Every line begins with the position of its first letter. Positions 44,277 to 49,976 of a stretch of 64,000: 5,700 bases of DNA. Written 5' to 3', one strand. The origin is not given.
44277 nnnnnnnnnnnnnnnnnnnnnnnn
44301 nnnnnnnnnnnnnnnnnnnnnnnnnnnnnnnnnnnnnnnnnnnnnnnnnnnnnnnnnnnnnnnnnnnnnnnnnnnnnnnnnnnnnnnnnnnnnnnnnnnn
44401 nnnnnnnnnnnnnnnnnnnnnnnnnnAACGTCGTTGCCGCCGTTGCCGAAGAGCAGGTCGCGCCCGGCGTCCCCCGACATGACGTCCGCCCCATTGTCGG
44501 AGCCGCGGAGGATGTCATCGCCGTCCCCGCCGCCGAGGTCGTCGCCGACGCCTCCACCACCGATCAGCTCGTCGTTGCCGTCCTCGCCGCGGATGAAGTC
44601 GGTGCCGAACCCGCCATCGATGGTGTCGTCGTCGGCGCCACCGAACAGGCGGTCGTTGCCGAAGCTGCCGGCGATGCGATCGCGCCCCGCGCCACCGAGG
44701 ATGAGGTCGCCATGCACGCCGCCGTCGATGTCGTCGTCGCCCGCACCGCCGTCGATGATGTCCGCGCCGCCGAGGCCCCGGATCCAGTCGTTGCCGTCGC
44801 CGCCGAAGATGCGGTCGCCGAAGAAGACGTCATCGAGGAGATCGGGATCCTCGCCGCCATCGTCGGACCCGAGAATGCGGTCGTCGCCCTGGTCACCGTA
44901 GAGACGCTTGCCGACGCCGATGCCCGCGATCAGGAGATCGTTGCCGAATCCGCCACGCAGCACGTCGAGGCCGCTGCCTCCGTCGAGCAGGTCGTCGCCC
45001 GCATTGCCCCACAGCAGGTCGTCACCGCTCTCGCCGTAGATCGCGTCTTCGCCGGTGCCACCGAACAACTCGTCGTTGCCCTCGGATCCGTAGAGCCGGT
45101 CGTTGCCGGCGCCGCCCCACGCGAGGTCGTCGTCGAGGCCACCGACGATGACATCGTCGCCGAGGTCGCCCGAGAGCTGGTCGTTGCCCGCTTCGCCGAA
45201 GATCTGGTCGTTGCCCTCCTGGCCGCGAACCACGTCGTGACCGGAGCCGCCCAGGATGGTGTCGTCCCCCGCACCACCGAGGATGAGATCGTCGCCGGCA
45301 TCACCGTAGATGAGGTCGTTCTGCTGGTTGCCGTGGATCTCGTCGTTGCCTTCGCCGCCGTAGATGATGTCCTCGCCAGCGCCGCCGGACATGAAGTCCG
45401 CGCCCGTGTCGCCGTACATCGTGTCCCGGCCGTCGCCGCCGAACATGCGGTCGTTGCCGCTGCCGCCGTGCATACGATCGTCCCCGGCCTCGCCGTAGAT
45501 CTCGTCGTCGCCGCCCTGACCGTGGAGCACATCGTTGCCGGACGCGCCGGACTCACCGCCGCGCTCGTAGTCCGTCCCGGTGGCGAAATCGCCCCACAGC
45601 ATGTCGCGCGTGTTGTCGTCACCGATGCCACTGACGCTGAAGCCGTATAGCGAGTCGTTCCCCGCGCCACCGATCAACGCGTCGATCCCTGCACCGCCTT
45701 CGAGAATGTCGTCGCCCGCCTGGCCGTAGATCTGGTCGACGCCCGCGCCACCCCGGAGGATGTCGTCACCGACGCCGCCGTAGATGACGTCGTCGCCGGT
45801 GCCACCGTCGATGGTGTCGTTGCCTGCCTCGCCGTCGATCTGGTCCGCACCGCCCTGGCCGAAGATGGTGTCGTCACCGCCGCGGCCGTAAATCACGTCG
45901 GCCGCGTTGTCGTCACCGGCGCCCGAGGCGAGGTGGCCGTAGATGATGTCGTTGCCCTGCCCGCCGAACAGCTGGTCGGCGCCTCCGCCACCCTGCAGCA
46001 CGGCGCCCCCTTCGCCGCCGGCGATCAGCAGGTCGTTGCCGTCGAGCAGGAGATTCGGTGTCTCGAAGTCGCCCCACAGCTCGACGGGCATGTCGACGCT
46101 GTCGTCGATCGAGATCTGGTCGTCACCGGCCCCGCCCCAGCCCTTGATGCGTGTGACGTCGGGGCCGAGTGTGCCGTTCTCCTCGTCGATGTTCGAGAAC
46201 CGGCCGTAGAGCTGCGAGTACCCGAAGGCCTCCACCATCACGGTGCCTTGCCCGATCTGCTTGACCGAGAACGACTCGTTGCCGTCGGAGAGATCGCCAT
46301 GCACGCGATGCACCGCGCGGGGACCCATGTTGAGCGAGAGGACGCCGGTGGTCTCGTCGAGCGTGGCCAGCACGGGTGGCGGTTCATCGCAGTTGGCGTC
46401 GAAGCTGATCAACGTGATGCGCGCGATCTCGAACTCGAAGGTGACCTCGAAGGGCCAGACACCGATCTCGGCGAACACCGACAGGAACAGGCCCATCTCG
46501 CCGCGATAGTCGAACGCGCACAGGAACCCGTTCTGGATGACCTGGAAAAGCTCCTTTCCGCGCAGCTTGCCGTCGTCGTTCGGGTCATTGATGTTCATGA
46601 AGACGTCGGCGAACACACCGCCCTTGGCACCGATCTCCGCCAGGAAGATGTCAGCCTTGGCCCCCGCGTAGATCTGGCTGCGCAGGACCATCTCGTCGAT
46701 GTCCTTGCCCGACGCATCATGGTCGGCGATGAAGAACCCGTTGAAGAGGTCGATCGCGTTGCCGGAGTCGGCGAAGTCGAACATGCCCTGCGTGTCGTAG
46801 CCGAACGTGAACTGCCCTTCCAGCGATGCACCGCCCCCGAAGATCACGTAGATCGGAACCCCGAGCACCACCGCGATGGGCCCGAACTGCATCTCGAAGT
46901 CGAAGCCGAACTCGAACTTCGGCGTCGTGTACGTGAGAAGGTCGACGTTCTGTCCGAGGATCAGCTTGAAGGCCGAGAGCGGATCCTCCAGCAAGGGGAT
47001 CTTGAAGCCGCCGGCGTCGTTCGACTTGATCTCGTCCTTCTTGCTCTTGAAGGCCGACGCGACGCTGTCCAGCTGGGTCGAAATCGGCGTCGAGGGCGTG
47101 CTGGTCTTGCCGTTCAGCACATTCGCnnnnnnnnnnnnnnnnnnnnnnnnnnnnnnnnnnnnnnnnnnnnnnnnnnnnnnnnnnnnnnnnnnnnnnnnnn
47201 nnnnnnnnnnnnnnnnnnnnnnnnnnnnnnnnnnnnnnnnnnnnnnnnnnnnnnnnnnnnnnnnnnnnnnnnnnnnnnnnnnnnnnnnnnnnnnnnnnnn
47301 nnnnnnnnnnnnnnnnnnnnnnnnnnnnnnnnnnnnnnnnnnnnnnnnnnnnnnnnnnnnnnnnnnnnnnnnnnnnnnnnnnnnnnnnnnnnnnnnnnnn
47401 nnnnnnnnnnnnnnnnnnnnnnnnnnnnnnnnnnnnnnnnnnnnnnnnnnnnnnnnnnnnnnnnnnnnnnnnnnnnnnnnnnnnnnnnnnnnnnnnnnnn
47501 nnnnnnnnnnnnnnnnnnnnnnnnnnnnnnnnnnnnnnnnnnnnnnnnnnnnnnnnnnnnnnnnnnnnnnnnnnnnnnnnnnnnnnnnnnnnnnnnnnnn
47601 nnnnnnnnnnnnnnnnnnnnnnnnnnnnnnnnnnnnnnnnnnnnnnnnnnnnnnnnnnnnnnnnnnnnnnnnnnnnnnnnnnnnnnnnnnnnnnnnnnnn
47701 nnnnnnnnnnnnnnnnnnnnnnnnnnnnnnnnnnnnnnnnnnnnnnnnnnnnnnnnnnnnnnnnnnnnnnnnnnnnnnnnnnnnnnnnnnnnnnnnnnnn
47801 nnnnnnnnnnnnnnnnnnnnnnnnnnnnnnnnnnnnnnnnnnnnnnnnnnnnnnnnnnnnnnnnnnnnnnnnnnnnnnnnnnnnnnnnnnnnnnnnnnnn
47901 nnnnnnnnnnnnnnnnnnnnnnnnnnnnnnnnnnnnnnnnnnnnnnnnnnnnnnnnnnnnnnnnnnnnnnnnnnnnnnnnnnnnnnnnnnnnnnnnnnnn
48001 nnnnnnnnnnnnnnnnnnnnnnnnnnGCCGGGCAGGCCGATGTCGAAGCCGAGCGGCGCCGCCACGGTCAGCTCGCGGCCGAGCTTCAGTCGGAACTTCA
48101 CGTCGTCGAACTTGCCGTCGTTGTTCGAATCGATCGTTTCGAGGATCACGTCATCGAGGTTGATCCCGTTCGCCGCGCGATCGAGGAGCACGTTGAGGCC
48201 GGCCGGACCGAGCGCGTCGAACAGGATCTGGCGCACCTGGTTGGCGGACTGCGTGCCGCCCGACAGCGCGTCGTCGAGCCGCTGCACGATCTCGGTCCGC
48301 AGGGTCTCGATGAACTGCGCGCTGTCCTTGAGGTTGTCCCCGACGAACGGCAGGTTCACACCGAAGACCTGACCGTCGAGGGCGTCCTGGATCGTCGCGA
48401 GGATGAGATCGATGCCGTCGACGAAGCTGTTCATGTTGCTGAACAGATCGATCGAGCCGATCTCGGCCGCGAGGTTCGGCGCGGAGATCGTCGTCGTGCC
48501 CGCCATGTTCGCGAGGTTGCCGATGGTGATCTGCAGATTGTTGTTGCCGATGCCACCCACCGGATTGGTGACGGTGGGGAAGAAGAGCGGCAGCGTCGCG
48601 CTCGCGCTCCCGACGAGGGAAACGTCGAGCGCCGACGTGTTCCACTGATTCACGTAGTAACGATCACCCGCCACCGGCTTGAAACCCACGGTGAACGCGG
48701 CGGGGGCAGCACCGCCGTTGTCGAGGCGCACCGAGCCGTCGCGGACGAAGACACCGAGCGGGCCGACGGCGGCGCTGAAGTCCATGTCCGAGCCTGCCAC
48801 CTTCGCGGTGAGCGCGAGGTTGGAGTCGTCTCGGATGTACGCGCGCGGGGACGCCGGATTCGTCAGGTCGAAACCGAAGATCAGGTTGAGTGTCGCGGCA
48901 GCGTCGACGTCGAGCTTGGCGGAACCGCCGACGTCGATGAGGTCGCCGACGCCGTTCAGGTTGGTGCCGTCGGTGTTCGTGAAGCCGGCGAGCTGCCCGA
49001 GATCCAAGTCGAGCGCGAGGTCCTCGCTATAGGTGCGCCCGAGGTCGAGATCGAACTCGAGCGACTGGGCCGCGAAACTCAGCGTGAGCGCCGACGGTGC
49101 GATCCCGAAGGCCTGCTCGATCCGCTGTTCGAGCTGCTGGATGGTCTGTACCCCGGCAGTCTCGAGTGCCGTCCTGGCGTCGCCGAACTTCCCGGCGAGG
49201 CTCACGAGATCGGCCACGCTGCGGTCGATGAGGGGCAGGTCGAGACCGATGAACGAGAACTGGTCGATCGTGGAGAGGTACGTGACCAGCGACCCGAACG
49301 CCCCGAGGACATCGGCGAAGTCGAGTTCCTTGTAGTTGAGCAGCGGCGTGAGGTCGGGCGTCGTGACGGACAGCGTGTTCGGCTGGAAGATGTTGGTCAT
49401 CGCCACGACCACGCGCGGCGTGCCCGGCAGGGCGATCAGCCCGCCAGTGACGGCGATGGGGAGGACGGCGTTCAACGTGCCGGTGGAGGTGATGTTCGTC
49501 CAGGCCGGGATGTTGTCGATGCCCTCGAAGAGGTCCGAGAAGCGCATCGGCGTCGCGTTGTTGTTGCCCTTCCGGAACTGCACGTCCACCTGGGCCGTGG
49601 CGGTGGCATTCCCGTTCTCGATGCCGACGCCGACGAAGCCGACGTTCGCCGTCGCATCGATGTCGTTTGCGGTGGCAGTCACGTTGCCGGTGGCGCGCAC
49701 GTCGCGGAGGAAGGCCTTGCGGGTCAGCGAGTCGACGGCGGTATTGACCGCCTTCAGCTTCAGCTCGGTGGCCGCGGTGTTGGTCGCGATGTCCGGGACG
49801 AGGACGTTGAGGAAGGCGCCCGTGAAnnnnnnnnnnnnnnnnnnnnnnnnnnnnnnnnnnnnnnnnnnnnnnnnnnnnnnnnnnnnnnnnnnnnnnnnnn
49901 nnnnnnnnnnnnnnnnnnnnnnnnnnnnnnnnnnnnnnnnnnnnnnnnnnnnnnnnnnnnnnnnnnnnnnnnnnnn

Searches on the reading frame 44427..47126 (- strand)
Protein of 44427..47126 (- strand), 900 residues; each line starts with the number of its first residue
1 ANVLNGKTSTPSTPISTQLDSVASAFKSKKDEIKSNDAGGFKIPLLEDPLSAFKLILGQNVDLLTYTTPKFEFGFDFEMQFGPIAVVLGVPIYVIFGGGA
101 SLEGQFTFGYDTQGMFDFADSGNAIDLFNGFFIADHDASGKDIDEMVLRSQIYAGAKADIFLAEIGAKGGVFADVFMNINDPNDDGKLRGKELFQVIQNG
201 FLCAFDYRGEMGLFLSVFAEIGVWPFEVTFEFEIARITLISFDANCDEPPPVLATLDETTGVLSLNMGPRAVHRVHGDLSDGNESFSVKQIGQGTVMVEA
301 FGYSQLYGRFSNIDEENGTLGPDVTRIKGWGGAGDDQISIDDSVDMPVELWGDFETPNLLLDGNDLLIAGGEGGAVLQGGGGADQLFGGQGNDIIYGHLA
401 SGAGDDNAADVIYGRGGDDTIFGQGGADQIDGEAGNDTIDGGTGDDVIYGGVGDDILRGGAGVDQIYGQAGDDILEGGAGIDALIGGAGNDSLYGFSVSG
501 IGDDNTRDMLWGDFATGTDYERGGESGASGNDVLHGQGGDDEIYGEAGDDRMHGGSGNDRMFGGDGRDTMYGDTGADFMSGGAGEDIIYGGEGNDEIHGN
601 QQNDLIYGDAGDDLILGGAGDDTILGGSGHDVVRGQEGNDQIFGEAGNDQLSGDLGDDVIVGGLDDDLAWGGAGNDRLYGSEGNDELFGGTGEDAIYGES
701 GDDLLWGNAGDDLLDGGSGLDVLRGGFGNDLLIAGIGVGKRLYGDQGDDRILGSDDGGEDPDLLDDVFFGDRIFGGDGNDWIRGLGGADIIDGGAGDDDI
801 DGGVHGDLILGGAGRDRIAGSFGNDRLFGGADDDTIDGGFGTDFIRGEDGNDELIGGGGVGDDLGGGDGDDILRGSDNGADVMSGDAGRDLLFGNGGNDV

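Call 7: search_protein_families(library=pfam, proteins=[window:44427-47126:-], max_evalue=0.01)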
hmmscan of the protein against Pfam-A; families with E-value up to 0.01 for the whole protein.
window:44427-47126:- (900 aa): 1 family
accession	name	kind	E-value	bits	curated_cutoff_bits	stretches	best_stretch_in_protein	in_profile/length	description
PF00353.25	HemolysinCabind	-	2.8e-97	318.4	23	20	527-560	2-35/36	RTX calcium-binding nonapeptide repeat (4 copies)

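Call 40: search_protein_families(library=ncbifam, proteins=[window:44427-47126:-], max_evalue=0.01)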
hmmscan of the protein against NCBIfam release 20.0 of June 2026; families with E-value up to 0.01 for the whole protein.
window:44427-47126:- (900 aa): 7 families
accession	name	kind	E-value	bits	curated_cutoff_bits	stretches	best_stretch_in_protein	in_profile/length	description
NF033943.0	RTX_toxin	subfamily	9.2e-61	206.1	1000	6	622-739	688-806/930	RTX family hemolysin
NF046115.1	Ca_rpt_SMc04171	equivalog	1.2e-50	173.3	625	7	513-595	405-487/574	SMc04171 family calcium-binding repeat protein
NF033203.1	entero_EhxA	exception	1e-46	159.6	2000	7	631-782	721-872/997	enterohemolysin EhxA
NF035945.1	Zn_serralysin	subfamily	3.6e-33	115.4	500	5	589-632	323-366/462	serralysin family metalloprotease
NF053766.1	ZapA_metallo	exception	8e-32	110.9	940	7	527-577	335-385/483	ZapA family metalloprotease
NF050046.1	PueAB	exception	6.6e-06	24.8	670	2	444-493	368-417/616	polyurethane esterase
NF052454.1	BtaGlycanEglC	equivalog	0.00023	20.2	700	0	697-751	104-158/459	endo-1,3-1,4-beta-glycanase EglC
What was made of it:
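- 44127..46133 (-): RTX calcium-binding nonapeptide block (aa ~1932-2600). NCBIfam RTX models also match (call 40).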

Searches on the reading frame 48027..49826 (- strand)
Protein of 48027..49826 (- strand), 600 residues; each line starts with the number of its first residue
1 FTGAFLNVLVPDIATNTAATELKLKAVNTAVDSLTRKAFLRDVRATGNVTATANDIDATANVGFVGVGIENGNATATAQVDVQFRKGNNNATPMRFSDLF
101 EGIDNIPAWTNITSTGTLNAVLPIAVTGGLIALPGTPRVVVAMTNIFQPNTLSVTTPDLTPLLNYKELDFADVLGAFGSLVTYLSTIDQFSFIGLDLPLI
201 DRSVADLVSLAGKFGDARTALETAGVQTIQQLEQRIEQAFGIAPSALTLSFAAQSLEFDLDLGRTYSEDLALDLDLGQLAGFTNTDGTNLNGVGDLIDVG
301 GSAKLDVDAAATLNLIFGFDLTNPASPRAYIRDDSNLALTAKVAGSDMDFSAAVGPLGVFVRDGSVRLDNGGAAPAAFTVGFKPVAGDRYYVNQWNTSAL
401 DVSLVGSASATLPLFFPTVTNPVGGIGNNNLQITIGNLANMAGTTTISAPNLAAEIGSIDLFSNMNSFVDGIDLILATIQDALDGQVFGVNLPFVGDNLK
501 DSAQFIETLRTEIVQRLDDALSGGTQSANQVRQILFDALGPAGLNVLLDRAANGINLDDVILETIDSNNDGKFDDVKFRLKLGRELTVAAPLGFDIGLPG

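Call 75: search_protein_families(library=pfam, proteins=[window:48027-49826:-], max_evalue=1)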
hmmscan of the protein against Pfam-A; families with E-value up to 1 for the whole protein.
window:48027-49826:- (600 aa): 2 families
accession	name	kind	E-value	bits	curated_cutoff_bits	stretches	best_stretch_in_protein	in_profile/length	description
PF00240.29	ubiquitin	-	0.014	15.6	25.4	1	221-262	13-54/72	Ubiquitin family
PF15402.11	MELT_2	-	0.26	11.5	24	0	346-355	9-18/26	MELT motif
